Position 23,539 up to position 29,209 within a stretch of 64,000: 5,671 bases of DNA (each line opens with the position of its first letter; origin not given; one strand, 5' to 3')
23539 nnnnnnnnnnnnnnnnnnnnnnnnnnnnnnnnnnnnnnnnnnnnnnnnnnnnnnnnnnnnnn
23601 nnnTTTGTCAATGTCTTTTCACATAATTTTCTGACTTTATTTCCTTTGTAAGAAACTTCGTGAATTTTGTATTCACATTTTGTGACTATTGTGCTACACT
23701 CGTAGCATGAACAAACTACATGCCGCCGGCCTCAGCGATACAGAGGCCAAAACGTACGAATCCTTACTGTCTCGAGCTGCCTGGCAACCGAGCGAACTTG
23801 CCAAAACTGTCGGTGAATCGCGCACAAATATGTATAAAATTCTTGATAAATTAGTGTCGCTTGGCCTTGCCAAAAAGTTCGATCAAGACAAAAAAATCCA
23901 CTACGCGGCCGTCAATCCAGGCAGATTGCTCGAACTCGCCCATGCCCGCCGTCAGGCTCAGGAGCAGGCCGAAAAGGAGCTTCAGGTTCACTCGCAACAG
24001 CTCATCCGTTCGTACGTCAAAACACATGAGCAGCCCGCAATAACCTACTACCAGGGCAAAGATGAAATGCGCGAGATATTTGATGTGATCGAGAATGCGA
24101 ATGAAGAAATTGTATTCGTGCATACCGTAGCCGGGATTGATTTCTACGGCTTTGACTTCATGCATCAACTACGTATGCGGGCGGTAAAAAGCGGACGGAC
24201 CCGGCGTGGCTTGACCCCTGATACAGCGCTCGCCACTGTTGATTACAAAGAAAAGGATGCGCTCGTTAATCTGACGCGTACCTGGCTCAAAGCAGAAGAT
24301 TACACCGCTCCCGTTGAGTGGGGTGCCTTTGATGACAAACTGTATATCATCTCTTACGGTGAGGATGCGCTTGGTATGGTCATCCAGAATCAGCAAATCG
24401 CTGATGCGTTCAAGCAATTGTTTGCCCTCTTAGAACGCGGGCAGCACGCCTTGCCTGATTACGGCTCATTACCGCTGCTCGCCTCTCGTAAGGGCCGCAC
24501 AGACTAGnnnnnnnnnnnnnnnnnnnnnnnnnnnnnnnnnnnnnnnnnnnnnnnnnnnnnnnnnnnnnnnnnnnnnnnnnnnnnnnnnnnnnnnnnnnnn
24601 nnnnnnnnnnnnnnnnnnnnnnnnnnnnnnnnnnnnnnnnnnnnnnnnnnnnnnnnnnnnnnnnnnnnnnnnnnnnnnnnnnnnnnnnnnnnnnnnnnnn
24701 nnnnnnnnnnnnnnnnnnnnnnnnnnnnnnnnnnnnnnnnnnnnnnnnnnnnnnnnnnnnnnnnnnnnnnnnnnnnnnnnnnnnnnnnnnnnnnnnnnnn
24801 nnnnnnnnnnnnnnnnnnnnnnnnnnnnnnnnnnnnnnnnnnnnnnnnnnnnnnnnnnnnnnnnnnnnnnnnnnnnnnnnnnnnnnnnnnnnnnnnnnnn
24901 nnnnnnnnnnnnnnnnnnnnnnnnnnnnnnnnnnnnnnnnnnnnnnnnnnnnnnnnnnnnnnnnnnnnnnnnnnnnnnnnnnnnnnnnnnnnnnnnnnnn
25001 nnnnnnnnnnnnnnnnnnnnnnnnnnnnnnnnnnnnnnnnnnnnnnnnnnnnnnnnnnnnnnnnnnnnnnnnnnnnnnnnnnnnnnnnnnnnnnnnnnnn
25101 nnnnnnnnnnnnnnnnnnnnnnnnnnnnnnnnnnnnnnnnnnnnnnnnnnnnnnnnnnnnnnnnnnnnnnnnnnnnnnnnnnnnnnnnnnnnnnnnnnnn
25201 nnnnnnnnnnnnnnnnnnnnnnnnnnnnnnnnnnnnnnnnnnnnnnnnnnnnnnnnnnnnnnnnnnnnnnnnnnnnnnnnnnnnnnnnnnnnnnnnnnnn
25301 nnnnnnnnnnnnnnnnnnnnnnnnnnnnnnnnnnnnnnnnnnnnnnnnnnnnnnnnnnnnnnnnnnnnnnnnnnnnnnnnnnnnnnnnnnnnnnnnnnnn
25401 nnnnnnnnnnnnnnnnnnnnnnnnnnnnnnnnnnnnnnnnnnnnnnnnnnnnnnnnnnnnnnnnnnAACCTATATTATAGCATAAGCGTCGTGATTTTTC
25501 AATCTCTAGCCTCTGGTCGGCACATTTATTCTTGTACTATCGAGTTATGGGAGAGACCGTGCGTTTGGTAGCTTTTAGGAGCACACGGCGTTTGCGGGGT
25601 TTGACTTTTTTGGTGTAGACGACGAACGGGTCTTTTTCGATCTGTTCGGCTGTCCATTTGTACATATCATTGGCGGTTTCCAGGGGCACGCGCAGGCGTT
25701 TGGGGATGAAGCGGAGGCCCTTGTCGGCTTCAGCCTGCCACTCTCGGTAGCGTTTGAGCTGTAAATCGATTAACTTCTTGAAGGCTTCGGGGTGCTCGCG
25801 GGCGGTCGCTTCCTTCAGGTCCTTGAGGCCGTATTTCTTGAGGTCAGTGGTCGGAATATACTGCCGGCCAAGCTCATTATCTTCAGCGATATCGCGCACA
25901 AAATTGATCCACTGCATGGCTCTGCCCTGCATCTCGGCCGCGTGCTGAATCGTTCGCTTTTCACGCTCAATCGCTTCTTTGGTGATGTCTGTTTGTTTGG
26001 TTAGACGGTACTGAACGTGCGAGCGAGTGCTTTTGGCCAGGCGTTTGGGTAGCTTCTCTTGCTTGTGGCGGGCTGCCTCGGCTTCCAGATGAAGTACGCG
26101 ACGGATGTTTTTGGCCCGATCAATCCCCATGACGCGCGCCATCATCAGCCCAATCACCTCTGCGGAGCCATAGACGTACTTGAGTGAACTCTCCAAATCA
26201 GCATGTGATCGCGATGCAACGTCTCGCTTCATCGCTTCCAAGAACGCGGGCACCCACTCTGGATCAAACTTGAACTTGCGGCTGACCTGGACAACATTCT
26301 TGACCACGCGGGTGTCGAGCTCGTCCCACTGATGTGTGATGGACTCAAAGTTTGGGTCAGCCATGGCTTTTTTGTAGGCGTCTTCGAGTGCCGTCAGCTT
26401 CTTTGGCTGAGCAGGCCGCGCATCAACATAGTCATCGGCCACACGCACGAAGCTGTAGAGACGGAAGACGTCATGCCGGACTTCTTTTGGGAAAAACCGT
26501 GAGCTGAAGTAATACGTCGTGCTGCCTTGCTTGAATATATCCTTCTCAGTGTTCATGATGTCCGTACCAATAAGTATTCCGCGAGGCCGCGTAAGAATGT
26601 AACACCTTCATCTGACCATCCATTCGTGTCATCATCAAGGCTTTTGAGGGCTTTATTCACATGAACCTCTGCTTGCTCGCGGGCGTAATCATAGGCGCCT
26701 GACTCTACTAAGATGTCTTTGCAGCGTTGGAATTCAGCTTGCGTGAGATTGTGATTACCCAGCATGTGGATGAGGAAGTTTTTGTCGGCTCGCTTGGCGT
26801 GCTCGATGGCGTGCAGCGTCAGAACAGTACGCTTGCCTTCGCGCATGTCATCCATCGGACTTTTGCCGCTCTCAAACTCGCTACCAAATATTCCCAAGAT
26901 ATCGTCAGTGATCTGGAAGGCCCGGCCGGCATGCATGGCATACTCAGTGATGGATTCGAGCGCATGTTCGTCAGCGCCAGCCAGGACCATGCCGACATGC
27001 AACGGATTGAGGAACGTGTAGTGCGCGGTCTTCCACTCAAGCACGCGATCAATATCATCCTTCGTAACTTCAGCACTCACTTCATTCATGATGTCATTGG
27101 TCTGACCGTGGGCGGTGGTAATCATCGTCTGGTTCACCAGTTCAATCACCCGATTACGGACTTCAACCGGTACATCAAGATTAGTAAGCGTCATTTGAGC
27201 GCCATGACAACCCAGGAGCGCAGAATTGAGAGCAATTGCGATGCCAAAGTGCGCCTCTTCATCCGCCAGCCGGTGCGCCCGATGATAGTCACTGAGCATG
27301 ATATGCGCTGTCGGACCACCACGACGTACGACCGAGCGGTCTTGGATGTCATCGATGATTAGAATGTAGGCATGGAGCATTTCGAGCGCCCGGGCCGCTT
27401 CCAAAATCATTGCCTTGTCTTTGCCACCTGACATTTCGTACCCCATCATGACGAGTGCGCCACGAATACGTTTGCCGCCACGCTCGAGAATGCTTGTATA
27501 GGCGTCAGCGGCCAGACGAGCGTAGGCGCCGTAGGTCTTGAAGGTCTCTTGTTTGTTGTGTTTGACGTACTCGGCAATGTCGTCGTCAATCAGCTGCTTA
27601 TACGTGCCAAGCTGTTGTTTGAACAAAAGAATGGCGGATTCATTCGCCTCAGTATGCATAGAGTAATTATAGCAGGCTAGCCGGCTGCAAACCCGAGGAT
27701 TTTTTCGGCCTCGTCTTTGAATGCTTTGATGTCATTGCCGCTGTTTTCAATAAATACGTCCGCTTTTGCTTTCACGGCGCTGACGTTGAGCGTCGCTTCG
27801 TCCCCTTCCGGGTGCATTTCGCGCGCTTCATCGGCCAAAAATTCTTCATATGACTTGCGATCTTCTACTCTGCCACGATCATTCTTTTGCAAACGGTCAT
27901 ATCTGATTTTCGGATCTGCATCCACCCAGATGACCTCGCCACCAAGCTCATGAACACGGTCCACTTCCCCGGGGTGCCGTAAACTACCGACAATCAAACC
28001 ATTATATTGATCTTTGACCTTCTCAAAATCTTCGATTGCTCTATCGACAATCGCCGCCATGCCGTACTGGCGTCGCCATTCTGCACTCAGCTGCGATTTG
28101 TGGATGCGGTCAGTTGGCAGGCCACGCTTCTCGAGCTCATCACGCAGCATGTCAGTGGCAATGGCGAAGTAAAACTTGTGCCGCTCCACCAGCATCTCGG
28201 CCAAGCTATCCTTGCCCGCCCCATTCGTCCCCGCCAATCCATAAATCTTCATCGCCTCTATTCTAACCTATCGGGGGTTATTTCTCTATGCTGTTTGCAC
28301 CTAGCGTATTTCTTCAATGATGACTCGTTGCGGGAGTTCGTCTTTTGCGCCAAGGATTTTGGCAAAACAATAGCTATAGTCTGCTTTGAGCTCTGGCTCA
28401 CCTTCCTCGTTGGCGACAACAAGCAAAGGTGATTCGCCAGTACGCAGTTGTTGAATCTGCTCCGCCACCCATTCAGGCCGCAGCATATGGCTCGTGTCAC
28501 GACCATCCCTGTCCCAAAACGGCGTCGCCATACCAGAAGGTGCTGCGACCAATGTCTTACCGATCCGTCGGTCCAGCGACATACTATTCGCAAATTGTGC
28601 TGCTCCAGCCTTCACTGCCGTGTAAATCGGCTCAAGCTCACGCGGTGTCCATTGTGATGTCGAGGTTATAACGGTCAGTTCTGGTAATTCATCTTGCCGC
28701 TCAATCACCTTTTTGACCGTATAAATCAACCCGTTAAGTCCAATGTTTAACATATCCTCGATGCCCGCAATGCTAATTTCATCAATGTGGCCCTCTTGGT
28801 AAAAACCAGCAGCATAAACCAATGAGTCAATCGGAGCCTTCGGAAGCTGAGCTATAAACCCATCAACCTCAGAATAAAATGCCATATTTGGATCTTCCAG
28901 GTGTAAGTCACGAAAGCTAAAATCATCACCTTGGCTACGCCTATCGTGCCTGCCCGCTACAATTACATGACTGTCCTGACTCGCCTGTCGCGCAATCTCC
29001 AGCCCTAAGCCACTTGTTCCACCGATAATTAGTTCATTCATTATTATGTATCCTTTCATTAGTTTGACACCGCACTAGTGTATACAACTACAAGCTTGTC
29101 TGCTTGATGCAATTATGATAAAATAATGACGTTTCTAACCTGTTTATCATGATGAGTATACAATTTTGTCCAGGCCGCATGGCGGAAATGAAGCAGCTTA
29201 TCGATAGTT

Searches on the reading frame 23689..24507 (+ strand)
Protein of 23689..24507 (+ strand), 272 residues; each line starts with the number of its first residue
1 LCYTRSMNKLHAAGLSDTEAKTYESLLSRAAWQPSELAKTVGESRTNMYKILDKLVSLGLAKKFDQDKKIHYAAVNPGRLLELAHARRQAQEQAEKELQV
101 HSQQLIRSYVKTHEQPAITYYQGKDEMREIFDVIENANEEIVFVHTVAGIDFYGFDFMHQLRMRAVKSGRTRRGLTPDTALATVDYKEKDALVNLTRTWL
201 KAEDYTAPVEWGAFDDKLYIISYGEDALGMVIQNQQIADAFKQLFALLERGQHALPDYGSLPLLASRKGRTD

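Call 42: search_protein_families(library=pfam, proteins=[window:23689-24507:+], max_evalue=0.001)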
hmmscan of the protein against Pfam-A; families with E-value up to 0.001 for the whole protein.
window:23689-24507:+ (272 aa): 1 family
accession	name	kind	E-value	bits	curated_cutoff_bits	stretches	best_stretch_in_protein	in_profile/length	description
PF01978.25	TrmB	-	9.2e-12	45.1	25.6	1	11-77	2-67/68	Sugar-specific transcriptional regulator TrmB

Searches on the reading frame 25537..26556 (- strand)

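Call 81: search_protein_families(library=pfam, proteins=[window:25537-26556:-], max_evalue=0.001)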
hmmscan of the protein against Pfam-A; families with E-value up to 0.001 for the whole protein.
window:25537-26556:- (339 aa): 1 family
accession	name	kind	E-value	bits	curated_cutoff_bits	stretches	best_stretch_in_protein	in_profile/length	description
PF00494.24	SQS_PSY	-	4.6e-49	167.9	26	1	9-324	2-263/263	Squalene/phytoene synthase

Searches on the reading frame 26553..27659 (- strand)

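Call 42: search_protein_families(library=pfam, proteins=[window:26553-27659:-], max_evalue=0.001)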
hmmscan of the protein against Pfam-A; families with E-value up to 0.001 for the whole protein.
window:26553-27659:- (368 aa): 1 family
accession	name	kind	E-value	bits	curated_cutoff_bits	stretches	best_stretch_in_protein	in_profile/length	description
PF00348.22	polyprenyl_synt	-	1.3e-54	185.5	27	1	51-315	5-249/251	Polyprenyl synthetase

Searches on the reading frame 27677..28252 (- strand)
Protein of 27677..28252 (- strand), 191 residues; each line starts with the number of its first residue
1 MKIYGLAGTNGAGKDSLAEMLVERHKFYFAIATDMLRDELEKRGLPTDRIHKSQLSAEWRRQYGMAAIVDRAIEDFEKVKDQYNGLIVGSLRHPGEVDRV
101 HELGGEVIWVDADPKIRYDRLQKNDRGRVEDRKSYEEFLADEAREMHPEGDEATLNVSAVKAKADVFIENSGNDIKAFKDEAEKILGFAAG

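Call 81: search_protein_families(library=pfam, proteins=[window:27677-28252:-], max_evalue=0.001)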
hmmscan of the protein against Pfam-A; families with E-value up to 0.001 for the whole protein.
window:27677-28252:- (191 aa): 3 families
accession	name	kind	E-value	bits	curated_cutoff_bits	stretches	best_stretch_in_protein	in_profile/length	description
PF13238.12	AAA_18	-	2.5e-11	44.5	29.4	1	6-132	3-119/128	AAA domain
PF13207.12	AAA_17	-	3.1e-08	34.4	27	1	8-132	2-131/136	AAA domain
PF13671.12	AAA_33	-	9.5e-05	23.2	27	1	7-66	5-63/143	AAA domain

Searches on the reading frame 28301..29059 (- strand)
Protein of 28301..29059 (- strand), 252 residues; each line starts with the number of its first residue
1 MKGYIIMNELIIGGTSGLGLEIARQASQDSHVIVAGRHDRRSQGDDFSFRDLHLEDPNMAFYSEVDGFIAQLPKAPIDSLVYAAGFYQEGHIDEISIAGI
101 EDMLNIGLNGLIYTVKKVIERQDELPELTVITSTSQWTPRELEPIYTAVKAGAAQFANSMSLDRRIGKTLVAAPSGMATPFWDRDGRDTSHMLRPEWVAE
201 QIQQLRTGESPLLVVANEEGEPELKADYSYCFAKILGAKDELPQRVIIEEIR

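Call 81: search_protein_families(library=pfam, proteins=[window:28301-29059:-], max_evalue=0.001)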
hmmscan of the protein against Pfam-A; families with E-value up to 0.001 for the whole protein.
window:28301-29059:- (252 aa): 2 families
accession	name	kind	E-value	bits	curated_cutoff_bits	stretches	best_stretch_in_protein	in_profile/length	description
PF00106.31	adh_short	-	1.8e-13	50.9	26.6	1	10-181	4-186/195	short chain dehydrogenase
PF13561.12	adh_short_C2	-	6.3e-05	23.1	27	1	76-161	71-158/236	Enoyl-(Acyl carrier protein) reductase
